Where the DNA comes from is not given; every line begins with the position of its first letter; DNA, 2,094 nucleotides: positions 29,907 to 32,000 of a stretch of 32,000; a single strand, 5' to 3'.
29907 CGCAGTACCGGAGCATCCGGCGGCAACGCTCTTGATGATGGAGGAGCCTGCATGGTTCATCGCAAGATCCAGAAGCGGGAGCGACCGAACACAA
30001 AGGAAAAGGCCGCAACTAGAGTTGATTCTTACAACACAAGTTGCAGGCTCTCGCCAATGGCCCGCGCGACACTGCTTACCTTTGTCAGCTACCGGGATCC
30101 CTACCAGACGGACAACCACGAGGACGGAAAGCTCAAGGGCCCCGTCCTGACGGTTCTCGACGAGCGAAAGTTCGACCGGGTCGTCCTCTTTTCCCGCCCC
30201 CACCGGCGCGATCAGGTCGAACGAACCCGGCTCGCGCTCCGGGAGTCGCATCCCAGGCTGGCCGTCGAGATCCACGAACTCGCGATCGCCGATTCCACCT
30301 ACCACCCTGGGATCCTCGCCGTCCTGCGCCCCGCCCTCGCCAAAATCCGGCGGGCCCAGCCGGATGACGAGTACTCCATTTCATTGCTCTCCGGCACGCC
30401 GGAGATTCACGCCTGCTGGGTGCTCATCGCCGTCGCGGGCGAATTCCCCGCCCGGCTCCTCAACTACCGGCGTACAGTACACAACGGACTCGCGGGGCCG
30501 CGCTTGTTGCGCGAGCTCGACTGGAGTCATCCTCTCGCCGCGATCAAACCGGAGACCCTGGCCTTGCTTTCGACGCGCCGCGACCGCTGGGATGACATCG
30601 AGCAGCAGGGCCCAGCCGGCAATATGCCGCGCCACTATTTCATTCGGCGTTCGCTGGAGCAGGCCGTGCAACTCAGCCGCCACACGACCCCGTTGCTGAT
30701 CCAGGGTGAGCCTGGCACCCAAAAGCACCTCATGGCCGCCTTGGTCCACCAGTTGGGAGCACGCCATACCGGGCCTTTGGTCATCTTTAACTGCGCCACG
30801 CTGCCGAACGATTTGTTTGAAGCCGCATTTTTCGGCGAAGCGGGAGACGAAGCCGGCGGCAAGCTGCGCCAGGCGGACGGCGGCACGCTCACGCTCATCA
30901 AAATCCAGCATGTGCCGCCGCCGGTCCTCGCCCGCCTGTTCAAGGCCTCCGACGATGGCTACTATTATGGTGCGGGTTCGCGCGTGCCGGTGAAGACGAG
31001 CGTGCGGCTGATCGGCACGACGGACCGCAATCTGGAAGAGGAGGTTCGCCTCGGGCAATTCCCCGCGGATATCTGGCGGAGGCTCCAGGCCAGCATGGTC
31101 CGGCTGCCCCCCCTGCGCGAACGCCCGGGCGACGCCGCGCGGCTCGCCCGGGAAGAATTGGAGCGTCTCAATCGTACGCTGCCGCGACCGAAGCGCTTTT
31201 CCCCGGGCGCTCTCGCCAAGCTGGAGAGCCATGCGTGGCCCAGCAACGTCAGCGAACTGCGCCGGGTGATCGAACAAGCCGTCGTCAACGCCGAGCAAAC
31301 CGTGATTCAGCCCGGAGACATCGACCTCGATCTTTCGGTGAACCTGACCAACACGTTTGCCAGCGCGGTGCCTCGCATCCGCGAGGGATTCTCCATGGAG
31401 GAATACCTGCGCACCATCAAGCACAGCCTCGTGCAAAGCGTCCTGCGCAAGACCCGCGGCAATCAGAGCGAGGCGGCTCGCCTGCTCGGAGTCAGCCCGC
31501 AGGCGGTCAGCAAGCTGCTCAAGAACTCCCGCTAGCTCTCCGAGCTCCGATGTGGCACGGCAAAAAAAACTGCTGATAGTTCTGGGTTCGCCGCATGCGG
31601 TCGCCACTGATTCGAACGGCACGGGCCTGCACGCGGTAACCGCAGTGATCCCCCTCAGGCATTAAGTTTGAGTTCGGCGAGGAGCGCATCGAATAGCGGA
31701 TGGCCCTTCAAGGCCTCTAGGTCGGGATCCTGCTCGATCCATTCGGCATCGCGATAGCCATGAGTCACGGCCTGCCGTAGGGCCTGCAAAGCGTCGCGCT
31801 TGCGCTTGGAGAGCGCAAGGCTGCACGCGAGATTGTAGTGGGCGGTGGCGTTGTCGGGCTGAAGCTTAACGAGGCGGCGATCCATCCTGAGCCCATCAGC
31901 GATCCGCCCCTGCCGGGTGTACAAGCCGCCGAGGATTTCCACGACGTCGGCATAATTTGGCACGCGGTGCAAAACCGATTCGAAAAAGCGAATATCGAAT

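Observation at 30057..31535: RtcR/CARF-type sensor fused to a catalytically decayed sigma54-activator AAA+ module, with no RNA-repair genes nearby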

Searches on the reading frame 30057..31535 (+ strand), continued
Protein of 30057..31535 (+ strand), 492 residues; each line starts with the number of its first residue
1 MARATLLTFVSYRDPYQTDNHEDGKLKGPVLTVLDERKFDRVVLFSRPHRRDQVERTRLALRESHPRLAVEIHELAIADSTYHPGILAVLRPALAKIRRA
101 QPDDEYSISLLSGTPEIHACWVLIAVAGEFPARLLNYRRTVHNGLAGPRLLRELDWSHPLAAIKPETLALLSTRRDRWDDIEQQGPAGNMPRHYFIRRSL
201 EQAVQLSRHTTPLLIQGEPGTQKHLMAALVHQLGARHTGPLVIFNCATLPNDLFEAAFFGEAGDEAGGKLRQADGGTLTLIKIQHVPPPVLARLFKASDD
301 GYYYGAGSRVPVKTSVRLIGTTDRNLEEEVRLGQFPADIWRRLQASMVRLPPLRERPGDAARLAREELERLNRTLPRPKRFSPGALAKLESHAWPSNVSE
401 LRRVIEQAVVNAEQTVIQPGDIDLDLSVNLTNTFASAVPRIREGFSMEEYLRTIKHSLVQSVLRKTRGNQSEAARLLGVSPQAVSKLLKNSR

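Call 41: predict_structure(alignment_id=A2)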
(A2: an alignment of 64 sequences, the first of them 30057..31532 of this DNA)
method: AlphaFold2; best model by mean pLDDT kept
length: 492 residues; sequences in the alignment: 64
mean_pLDDT: 83.3   pTM: 0.51
mean pLDDT of the five models: 83.3, 80.5, 79.5, 79.0, 78.6
residues with pLDDT >= 90: 209; 70-90: 210; 50-70: 41; < 50: 32
segments of 3 or more residues with pLDDT < 50: 169-188, 427-437
pLDDT, mean of each block of 10 residues (from residue 1): 91 85 80 92 92 93 94 90 88 94 94 88 88 85 63 71 51 38 43 79 88 93 90 87 89 89 78 94 95 94 84 94 94 94 93 85 89 88 91 86 90 91 63 44 73 81 80 86 85 63
secondary structure, 60 per line:
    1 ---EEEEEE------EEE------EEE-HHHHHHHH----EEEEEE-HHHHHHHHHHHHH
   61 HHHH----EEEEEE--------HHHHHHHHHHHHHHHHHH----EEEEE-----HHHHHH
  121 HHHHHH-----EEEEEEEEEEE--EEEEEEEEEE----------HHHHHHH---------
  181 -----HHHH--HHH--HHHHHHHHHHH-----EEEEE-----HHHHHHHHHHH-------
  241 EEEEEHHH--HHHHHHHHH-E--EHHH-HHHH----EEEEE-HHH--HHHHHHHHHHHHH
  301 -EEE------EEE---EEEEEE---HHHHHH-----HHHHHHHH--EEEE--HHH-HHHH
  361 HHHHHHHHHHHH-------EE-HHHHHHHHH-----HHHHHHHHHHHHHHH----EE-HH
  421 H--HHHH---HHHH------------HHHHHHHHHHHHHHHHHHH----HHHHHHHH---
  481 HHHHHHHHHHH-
elements in order: E4-9 E16-18 E25-27 H29-36 E41-46 H48-64 E69-74 H83-100 E105-109 H115-126 E132-142 E145-154 H165-171 H186-189 H197-207 E213-217 H223-233 E241-245 H251-259 H269-272 E277-281 H288-300 E302-304 E311-313 E317-322 H326-331 H337-344 E347-350 H357-372 H383-391 H397-411 H424-427 H431-434 H447-465 H470-477 H481-491

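Call 42: search_protein_representatives(protein=window:30057-31532:+)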
Query: 492 residues. Proteins with E-value up to 0.001 (for the whole library): 132233; up to 1e-10: 88784; up to 1e-30: 6200. The best 150 are listed.
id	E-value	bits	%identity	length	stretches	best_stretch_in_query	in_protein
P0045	6.5e-205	697.8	65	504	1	1-489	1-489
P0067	1.0e-139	482.8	50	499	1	1-492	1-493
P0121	8.8e-126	436.9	44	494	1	5-490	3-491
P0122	1.2e-84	301.2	40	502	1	5-490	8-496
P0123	2.0e-78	280.8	38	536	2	193-489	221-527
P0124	2.8e-78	280.3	36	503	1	5-490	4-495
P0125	2.9e-76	273.6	36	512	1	5-487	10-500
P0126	6.3e-76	272.5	36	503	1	5-489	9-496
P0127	7.3e-76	272.3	35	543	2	158-489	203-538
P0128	7.5e-76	272.2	35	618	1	5-489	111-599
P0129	2.9e-75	270.3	35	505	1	5-490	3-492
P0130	1.1e-74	268.4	37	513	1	4-490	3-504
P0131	1.2e-74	268.3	34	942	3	210-439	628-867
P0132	3.3e-74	266.8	38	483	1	5-485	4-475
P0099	1.8e-73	264.4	36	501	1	3-489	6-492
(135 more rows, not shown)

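Call 46: fold_search(model_id=the predicted structure, library=pdb)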
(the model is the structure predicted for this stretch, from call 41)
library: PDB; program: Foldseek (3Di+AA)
matches with E <= 10: 1677; with E <= 0.001: 739
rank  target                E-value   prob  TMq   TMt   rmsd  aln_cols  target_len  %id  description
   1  5m7p_A                3.1e-25  1.00  0.44  0.49  16.7       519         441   19  Crystal structure of NtrX from Brucella abortus in complex with ADP processed with the CrystalDirect automated mountin (released 2017-01-25)
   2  5m7n_B                7.2e-25  1.00  0.44  0.50  14.9       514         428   18  Crystal structure of NtrX from Brucella abortus in complex with ATP processed with the CrystalDirect automated mountin (released 2017-01-25)
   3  1ny5_A                1.1e-24  1.00  0.43  0.55  16.7       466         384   22  Crystal structure of sigm54 activator (AAA+ ATPase) in the inactive state (released 2003-11-11)
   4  1ny5_B                1.3e-24  1.00  0.44  0.56  17.5       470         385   23  Crystal structure of sigm54 activator (AAA+ ATPase) in the inactive state (released 2003-11-11)
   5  5m7o_A                2.1e-24  1.00  0.43  0.47  17.3       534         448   18  Crystal structure of NtrX from Brucella abortus processed with the CrystalDirect automated mounting and cryo-cooling t (released 2017-01-25)
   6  5m7p_B                2.3e-24  1.00  0.45  0.50  15.8       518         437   17  Crystal structure of NtrX from Brucella abortus in complex with ADP processed with the CrystalDirect automated mountin (released 2017-01-25)
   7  5m7n_A                4.2e-24  1.00  0.44  0.49  16.7       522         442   19  Crystal structure of NtrX from Brucella abortus in complex with ATP processed with the CrystalDirect automated mountin (released 2017-01-25)
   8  5m7o_B                6.0e-24  1.00  0.42  0.47  16.1       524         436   18  Crystal structure of NtrX from Brucella abortus processed with the CrystalDirect automated mounting and cryo-cooling t (released 2017-01-25)
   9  4l4u                  6.1e-23  1.00  0.43  0.54  17.3       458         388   23  Crystal structure of construct containing A. aeolicus NtrC1 receiver, central and DNA binding domains (released 2013-08-28)
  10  6lua_D                3.6e-22  1.00  0.43  0.84   2.8       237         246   32  Cis-mutant R349A of the central AAA+ domain of the flagellar regulatory protein FlrC (released 2020-03-18)
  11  6luf_A                5.1e-22  1.00  0.44  0.84   2.7       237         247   32  Trans-acting mutant Y290A of the central AAA+ domain of the flagellar regulatory protein FlrC (released 2020-03-18)
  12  6luf_C                9.7e-22  1.00  0.43  0.85   2.7       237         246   32  Trans-acting mutant Y290A of the central AAA+ domain of the flagellar regulatory protein FlrC (released 2020-03-18)
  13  6lua_A                1.6e-21  1.00  0.43  0.84   2.8       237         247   32  Cis-mutant R349A of the central AAA+ domain of the flagellar regulatory protein FlrC (released 2020-03-18)
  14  3m0e_A                2.4e-21  1.00  0.43  0.83   2.7       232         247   36  Crystal structure of the ATP-bound state of Walker B mutant of NtrC1 ATPase domain (released 2010-11-03)
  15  1ny6_A                2.5e-21  1.00  0.43  0.85   2.4       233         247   36  Crystal structure of sigm54 activator (AAA+ ATPase) in the active state (released 2003-11-11)
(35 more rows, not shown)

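Call 49: search_protein_families(library=ncbifam, proteins=[L003:8734-9900:-, L021:3868-6711:-], max_evalue=0.00001)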
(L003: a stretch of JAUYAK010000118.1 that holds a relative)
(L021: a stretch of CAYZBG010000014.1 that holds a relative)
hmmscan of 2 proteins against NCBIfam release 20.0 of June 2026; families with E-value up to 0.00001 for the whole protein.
L003:8734-9900:- (388 aa): 1 family
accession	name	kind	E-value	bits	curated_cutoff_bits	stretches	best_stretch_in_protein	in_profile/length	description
NF038314.1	epimerase_MslH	equivalog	2.3e-39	135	700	2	64-193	27-161/439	lasso peptide C-terminal Trp epimerase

L021:3868-6711:- (947 aa): 0 families

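Call 59: find_encoding_contigs(protein=P0064, flank=9000, max_places=2)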
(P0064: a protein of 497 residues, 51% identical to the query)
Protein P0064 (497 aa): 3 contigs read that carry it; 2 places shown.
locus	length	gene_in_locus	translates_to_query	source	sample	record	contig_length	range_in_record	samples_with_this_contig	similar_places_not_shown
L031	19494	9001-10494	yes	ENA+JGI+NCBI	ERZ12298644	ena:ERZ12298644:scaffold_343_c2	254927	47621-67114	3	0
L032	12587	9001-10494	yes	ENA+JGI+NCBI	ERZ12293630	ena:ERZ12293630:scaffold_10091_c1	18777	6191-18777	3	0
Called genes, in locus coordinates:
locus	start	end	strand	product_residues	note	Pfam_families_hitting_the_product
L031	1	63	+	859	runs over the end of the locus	PF24681:Kelch_KLHDC2_KLHL20_DRC7 (faint), PF01344:Kelch_1 (faint), PF24996:NANM (weak), PF00474:SSF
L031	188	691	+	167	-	PF08212:Lipocalin_2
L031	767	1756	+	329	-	PF00248:Aldo_ket_red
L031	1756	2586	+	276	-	PF01149:Fapy_DNA_glyco, PF06831:H2TH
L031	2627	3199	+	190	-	PF05974:DUF892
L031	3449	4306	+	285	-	PF13509:S1_2, PF17783:WHD_CvfB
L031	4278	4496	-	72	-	PF01192:RNA_pol_Rpb6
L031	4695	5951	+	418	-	PF09587:PGA_cap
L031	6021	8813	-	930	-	PF07715:Plug, PF00593:TonB_dep_Rec_b-barrel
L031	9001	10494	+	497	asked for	PF06956:RtcR (faint), PF00158:Sigma54_activat, PF14532:Sigma54_activ_2, PF25601:AAA_lid_14, PF02954:HTH_8 (weak)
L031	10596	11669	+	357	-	PF13489:Methyltransf_23 (faint), PF06325:PrmA, PF13847:Methyltransf_31, PF08241:Methyltransf_11 (weak), PF08242:Methyltransf_12 (faint), PF13649:Methyltransf_25, PF22528:PRMT_C (weak)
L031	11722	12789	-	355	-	-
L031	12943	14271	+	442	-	PF02698:DUF218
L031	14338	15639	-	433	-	-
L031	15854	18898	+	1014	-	PF07715:Plug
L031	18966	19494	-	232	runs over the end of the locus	PF00300:His_Phos_1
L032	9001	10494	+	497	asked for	PF06956:RtcR (faint), PF00158:Sigma54_activat, PF14532:Sigma54_activ_2, PF25601:AAA_lid_14, PF02954:HTH_8 (weak)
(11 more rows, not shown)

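Call 60: find_encoding_contigs(protein=P0068, flank=9000, max_places=2)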
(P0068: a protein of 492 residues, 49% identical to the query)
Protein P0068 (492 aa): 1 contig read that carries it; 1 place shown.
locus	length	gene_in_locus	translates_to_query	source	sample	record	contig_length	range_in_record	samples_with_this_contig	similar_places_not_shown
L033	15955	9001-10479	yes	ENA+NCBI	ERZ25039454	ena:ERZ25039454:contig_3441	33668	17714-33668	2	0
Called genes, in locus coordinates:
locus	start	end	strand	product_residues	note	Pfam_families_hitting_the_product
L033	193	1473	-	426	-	PF12796:Ank_2 (faint), PF00023:Ank (faint), PF13606:Ank_3 (faint), PF13637:Ank_4 (faint)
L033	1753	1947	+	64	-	-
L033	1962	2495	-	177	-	PF26549:Tricorn_N (faint), PF07676:PD40 (faint)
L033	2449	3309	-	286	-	PF14583:Pectate_lyase22 (faint)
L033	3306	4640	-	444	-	PF26549:Tricorn_N (faint), PF14583:Pectate_lyase22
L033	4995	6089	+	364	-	PF00149:Metallophos (weak)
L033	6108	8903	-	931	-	PF07715:Plug, PF00593:TonB_dep_Rec_b-barrel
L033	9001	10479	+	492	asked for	PF06956:RtcR (weak), PF00158:Sigma54_activat, PF14532:Sigma54_activ_2, PF25601:AAA_lid_14, PF02954:HTH_8 (weak)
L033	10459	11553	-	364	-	PF09587:PGA_cap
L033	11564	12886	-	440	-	PF03606:DcuC, PF03806:ABG_transport (weak)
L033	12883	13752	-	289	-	PF05013:FGase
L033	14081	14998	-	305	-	PF01738:DLH (faint), PF20434:BD-FAE, PF07859:Abhydrolase_3 (faint), PF00326:Peptidase_S9 (faint)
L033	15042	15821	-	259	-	PF00106:adh_short, PF08659:KR, PF13561:adh_short_C2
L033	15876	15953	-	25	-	?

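Call 61: find_encoding_contigs(protein=P0121, flank=9000, max_places=3)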
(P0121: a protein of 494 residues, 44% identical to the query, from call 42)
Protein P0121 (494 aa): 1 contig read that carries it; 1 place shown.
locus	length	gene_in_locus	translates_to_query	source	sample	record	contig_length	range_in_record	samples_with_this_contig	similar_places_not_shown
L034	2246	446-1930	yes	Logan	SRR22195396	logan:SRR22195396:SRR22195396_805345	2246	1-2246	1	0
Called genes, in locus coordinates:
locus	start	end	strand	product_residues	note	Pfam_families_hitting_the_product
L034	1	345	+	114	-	?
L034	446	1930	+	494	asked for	PF06956:RtcR (weak), PF00158:Sigma54_activat, PF14532:Sigma54_activ_2, PF07728:AAA_5 (weak), PF25601:AAA_lid_14, PF02954:HTH_8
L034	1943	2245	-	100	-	?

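Call 68: search_protein_families(library=pfam, proteins=[L023:1677-2849:-, L023:2984-4537:-, L023:3657-5126:+, L023:6784-7629:-, L023:6949-7635:+, L023:7599-8504:+, L023:8491-10029:-, L023:8753-9976:+, L009:11642-12826:+], max_evalue=0.0001)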
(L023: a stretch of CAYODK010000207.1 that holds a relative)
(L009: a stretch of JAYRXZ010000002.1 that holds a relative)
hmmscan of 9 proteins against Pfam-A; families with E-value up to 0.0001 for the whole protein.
L023:1677-2849:- (390 aa): 2 families
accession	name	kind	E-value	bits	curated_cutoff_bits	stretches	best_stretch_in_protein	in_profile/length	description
PF25583.1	WCX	-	1.6e-19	70.5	23.9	1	306-382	2-75/76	WCX domain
PF13280.12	WYL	-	3.6e-14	53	21.8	1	206-272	2-68/70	WYL domain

L023:2984-4537:- (517 aa): 0 families

L023:3657-5126:+ (489 aa): 0 families

L023:6784-7629:- (281 aa): 0 families

L023:6949-7635:+ (228 aa): 0 families

L023:7599-8504:+ (301 aa): 2 families
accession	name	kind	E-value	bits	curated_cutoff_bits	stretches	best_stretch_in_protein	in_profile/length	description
PF02678.22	Pirin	-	1.1e-32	112.7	26.1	1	43-142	2-108/108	Pirin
PF05726.19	Pirin_C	-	2.9e-23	82.7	27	1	197-298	2-102/103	Pirin C-terminal cupin domain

L023:8491-10029:- (512 aa): 0 families

L023:8753-9976:+ (407 aa): 0 families

L009:11642-12826:+ (394 aa): 1 family
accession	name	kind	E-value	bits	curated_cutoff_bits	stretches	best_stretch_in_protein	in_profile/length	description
PF09587.15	PGA_cap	-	6.8e-46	157.3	27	1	51-299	2-254/255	Bacterial capsule synthesis protein PGA_cap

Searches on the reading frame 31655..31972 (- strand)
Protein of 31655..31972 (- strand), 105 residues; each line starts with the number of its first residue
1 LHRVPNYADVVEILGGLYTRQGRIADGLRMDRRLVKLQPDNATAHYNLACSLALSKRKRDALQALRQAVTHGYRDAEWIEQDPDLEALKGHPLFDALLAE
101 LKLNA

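Call 9: search_protein_families(library=pfam, proteins=[window:31655-31972:-], max_evalue=0.001)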
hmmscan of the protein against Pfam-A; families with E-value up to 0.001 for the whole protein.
window:31655-31972:- (105 aa): 7 families
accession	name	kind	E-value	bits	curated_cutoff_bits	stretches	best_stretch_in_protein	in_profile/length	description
PF13432.12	TPR_16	-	7.5e-06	26.7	32.7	1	19-69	8-58/65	Tetratricopeptide repeat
PF22316.2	ABhydrolase-like_N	-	3.5e-05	24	27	1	42-98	36-95/106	A/B hydrolase-like, N-terminal domain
PF07719.23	TPR_2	-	4.6e-05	23.7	27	0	42-69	1-28/34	Tetratricopeptide repeat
PF13431.12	TPR_17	-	6.9e-05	23.3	24.4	0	33-63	4-34/34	Tetratricopeptide repeat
PF13428.12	TPR_14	-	9.2e-05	23.2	23.5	0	13-49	6-42/44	Tetratricopeptide repeat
PF13424.12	TPR_12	-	0.0001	22.9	30.1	1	14-69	9-72/77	Tetratricopeptide repeat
PF13414.12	TPR_11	-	0.00017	21.7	26.8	0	33-49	19-35/42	TPR repeat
